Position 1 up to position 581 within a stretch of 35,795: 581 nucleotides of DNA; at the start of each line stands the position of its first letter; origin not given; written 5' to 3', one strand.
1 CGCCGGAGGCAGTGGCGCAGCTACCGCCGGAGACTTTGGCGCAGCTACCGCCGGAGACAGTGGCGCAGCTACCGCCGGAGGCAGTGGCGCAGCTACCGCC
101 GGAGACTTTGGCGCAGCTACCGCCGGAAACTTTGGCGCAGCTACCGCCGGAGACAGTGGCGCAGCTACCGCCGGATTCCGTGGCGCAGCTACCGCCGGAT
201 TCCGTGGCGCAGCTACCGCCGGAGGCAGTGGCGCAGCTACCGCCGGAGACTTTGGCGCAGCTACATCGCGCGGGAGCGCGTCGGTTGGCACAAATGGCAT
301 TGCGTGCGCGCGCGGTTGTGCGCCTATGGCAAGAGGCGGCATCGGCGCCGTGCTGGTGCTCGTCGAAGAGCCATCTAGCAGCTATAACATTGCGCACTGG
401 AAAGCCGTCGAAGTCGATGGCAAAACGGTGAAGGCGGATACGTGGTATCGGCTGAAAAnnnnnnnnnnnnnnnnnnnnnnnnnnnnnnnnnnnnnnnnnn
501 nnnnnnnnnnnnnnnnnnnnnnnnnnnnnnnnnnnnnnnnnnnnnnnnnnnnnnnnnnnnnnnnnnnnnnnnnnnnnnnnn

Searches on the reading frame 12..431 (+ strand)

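Call 68: search_protein_families(library=pfam, proteins=[window:12-431:+], max_evalue=0.001)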
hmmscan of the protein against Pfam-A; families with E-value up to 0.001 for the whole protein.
window:12-431:+ (139 aa): 1 family
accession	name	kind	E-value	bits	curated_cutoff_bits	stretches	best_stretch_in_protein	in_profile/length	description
PF10109.15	Phage_TAC_7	-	3.6e-07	30.6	25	0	64-85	50-71/79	Phage tail assembly chaperone proteins, E, or 41 or 14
